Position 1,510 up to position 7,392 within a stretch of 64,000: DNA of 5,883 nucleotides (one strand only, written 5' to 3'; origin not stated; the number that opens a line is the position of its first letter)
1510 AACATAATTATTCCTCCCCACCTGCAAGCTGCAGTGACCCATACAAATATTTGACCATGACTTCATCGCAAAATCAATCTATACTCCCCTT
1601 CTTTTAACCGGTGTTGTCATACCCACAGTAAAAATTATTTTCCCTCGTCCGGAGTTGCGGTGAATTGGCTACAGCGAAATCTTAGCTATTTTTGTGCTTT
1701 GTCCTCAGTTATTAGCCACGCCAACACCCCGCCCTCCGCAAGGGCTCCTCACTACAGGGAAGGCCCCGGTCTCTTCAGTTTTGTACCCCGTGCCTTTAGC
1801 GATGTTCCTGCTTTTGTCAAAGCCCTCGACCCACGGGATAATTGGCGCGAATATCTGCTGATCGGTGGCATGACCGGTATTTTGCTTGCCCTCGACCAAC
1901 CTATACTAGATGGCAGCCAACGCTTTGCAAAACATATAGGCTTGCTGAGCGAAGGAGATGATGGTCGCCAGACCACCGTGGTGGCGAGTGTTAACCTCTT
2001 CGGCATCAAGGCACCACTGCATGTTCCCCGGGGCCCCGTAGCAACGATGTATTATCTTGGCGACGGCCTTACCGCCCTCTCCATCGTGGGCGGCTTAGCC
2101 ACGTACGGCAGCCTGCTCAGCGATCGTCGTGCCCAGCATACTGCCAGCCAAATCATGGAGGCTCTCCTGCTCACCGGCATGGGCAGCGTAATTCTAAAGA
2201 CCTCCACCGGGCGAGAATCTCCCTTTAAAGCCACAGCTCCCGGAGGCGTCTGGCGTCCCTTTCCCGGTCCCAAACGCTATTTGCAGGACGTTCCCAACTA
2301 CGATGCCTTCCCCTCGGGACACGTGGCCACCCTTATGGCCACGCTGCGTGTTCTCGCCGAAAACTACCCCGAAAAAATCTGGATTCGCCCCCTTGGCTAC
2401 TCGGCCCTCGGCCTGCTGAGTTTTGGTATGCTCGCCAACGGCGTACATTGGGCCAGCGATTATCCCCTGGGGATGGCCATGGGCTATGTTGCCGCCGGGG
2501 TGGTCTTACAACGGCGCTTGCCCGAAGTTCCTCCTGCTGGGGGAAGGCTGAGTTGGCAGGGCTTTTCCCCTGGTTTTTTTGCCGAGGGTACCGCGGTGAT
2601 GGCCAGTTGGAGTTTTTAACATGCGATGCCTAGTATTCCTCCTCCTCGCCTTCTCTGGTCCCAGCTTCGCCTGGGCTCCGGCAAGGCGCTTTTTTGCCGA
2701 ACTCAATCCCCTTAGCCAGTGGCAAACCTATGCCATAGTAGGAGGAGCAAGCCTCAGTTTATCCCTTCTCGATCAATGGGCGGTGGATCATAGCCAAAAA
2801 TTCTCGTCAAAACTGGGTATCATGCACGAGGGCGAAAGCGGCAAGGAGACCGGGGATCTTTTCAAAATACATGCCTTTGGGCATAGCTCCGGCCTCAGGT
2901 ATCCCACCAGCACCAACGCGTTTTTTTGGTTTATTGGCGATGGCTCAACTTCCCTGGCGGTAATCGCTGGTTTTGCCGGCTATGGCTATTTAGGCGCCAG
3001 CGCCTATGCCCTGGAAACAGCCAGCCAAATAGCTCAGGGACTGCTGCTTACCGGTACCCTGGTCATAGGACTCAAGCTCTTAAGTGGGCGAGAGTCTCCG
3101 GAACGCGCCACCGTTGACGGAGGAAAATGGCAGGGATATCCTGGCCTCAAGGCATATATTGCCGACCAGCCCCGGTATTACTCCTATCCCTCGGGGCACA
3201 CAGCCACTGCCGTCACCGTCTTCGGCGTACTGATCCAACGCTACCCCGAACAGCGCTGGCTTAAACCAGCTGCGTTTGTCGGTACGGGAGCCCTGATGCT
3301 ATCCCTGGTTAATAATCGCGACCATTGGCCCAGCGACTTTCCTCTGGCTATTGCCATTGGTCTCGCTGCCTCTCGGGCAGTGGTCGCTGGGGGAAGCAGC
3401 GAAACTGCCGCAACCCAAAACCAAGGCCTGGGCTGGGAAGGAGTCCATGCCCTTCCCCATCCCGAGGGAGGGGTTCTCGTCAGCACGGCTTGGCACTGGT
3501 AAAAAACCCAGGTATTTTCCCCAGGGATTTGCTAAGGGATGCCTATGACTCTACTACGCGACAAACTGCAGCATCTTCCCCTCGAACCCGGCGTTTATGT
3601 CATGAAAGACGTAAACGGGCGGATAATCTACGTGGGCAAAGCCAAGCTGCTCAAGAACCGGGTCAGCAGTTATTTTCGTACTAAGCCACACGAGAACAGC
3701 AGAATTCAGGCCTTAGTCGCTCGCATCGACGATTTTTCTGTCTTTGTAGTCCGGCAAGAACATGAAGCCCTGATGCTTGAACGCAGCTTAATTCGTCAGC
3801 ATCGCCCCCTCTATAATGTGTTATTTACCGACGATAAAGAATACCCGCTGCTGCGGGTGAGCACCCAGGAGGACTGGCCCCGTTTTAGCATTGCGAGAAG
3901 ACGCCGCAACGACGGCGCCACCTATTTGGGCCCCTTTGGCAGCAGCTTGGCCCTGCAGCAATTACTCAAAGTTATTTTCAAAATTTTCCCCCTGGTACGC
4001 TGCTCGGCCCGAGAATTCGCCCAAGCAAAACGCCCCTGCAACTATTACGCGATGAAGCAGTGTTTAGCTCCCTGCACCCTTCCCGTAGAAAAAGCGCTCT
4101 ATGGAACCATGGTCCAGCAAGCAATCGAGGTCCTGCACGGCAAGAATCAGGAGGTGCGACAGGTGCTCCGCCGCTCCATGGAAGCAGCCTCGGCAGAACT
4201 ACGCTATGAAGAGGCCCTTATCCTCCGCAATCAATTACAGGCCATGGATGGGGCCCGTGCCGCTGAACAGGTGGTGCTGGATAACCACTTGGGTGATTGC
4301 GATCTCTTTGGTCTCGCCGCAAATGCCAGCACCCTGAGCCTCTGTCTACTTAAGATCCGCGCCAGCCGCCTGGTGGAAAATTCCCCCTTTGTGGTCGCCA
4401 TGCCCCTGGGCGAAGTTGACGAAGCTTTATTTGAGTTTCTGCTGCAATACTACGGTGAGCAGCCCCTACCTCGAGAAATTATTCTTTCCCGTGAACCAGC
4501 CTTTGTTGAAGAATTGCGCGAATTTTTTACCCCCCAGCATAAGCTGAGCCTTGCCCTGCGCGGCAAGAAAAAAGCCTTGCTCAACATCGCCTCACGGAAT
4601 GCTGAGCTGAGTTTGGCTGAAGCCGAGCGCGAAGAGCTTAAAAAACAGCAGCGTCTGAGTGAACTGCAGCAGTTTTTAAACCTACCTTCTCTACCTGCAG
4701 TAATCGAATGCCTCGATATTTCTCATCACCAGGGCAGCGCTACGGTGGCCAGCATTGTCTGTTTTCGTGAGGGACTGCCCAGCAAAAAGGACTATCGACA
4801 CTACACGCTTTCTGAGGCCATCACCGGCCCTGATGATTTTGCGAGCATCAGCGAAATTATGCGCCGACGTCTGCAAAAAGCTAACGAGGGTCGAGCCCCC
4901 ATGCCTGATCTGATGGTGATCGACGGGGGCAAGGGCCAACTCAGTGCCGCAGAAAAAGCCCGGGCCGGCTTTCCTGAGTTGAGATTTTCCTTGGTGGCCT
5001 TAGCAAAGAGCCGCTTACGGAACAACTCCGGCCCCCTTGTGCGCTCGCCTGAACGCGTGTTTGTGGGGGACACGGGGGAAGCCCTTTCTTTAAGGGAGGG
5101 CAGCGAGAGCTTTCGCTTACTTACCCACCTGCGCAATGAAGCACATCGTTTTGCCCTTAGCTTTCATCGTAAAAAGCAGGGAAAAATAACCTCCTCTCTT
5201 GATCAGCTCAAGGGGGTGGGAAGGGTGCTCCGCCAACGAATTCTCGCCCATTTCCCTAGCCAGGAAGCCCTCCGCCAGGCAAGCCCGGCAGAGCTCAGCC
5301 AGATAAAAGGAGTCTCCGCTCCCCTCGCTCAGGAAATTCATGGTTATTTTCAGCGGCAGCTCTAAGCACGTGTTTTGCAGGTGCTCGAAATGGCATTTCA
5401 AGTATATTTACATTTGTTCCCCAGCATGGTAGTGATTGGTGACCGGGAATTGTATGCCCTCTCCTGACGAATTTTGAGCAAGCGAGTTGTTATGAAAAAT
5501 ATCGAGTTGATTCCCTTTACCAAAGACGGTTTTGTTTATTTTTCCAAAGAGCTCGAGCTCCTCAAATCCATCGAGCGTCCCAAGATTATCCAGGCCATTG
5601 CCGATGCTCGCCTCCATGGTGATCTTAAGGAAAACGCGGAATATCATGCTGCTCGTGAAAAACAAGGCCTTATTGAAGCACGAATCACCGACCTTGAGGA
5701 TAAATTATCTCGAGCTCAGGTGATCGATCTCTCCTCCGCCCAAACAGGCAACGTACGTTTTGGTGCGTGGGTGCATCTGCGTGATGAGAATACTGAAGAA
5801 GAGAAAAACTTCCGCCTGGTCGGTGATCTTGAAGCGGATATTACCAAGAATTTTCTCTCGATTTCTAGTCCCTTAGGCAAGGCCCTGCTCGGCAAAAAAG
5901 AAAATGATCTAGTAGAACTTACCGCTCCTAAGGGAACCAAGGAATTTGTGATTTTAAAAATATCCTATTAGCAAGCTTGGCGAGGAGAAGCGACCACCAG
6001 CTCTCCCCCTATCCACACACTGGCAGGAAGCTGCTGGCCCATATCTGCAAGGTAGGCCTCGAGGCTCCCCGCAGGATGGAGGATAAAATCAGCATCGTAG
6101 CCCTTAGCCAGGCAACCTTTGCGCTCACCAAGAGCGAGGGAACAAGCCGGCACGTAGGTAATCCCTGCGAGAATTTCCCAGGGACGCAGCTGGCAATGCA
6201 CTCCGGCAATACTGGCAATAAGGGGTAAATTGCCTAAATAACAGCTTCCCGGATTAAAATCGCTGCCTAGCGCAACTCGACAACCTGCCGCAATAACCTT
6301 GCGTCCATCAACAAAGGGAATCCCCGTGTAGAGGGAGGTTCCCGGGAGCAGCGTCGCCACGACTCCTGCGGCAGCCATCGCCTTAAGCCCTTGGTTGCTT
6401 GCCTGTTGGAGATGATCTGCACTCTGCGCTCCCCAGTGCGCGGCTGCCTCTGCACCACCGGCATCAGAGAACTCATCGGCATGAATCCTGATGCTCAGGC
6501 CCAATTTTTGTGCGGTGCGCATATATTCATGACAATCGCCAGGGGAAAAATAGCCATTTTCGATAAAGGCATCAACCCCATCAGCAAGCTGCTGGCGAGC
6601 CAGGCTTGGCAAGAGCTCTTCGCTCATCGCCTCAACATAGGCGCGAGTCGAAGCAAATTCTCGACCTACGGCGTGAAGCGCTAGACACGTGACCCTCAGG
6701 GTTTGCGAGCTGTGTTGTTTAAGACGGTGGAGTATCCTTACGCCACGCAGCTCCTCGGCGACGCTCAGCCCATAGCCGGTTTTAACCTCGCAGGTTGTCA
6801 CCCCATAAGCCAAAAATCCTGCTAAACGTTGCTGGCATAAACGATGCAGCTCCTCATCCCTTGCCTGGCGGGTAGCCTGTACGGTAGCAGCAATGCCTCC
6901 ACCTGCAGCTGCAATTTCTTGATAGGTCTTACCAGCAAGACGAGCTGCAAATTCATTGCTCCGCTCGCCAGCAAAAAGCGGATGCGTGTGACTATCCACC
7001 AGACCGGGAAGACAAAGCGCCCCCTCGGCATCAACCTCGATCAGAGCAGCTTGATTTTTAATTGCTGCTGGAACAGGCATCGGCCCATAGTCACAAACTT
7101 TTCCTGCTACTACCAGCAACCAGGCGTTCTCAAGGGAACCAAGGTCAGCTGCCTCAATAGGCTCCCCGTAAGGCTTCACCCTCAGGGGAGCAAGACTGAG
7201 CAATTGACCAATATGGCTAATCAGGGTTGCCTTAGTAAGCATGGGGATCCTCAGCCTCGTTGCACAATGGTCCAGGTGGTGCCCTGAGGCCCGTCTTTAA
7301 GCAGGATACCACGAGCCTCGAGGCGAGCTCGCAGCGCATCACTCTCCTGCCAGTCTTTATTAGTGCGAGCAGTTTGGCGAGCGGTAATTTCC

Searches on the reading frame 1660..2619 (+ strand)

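Call 32: search_protein_families(library=pfam, proteins=[window:1660-2619:+], max_evalue=0.00001)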
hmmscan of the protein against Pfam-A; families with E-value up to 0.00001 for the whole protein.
window:1660-2619:+ (319 aa): 1 family
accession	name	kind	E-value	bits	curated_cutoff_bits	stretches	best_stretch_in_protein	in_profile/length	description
PF01569.27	PAP2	-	8.2e-13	48.7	27.2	1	166-284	6-123/130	PAP2 superfamily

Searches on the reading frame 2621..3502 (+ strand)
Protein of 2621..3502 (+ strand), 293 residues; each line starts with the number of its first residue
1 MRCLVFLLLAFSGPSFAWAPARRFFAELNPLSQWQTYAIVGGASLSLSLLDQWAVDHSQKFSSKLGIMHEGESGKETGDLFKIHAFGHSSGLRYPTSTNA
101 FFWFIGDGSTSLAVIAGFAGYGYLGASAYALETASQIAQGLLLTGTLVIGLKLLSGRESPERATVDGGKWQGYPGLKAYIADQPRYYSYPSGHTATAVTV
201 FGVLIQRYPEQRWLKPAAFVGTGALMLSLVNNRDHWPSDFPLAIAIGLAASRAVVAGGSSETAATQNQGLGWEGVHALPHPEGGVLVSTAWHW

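Call 32: search_protein_families(library=pfam, proteins=[window:2621-3502:+], max_evalue=0.00001)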
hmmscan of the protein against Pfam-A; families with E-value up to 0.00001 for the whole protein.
window:2621-3502:+ (293 aa): 1 family
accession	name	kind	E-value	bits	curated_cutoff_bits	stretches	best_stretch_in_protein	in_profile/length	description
PF01569.27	PAP2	-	2.1e-12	47.3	27.2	1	139-255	7-122/130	PAP2 superfamily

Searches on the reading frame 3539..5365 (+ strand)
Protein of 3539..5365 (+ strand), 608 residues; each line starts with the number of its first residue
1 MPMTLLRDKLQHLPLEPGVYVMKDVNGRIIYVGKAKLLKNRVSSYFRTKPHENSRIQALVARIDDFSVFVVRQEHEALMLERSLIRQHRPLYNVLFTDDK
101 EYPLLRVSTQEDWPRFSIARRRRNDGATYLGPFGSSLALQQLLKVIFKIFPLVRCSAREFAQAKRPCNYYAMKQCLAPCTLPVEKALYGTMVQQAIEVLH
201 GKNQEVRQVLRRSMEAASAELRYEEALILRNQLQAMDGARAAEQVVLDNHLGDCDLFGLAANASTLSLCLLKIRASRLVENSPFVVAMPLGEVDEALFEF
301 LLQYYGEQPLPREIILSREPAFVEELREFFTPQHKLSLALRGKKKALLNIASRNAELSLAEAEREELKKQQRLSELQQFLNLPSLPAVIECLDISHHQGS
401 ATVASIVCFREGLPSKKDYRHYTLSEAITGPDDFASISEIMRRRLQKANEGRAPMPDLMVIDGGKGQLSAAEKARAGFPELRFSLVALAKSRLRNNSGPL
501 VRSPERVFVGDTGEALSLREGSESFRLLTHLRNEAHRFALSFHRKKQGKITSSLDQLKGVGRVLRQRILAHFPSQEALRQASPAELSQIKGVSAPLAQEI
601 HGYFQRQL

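Call 32: search_protein_families(library=pfam, proteins=[window:3539-5365:+], max_evalue=0.00001)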
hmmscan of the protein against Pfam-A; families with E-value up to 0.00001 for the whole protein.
window:3539-5365:+ (608 aa): 5 families
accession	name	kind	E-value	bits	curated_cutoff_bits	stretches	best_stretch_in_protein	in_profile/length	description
PF08459.17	UvrC_RNaseH_dom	-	3e-46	157.6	22.3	1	377-539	1-158/159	UvrC RNAse H endonuclease domain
PF22920.2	UvrC_RNaseH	-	2.1e-18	66.7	24.3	1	253-361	1-115/116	UvrC Ribonuclease H-like domain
PF14520.12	HHH_5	-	1.3e-08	35.6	27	1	553-600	3-51/57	Helix-hairpin-helix domain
PF01541.30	GIY-YIG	-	2.1e-08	34.8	22.6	1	17-93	2-78/78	GIY-YIG catalytic domain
PF12826.13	HHH_2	-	4.6e-07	30.3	27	1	559-606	10-57/64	Helix-hairpin-helix motif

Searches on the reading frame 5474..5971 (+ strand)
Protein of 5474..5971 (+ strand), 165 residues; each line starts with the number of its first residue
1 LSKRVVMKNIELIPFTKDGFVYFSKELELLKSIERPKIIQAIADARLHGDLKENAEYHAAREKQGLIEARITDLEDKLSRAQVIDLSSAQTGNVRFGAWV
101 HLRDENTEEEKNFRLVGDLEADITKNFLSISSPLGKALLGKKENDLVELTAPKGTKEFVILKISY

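Call 32: search_protein_families(library=pfam, proteins=[window:5474-5971:+], max_evalue=0.00001)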
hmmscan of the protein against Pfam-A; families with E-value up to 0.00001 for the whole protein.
window:5474-5971:+ (165 aa): 2 families
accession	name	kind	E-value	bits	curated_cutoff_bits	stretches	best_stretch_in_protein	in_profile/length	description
PF03449.20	GreA_GreB_N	-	2.1e-27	95.6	24.5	1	13-83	1-71/71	Transcription elongation factor, N-terminal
PF01272.25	GreA_GreB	-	6.4e-25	87.4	26.9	1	90-165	2-77/77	Transcription elongation factor, GreA/GreB, C-term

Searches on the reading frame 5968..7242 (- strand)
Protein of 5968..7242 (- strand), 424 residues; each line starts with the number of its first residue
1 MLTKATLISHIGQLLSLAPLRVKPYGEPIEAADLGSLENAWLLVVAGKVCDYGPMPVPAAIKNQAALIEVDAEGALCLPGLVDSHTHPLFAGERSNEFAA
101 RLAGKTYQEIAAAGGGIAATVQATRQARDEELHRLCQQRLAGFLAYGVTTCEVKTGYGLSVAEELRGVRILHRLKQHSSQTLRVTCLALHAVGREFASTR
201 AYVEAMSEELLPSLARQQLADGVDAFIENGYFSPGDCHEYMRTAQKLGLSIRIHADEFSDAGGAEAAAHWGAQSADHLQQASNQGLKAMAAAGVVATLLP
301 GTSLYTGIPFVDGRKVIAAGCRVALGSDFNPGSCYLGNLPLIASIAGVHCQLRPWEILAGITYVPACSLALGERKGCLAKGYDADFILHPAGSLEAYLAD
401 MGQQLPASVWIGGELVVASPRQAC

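Call 32: search_protein_families(library=pfam, proteins=[window:5968-7242:-], max_evalue=0.00001)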
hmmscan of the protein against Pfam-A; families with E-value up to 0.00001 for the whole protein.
window:5968-7242:- (424 aa): 2 families
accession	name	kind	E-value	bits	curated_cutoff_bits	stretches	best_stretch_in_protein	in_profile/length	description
PF07969.17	Amidohydro_3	-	4.2e-22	79.7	29.7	1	121-417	150-472/472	Amidohydrolase family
PF01979.26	Amidohydro_1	-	3e-13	50.2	25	1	78-416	3-345/345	Amidohydrolase family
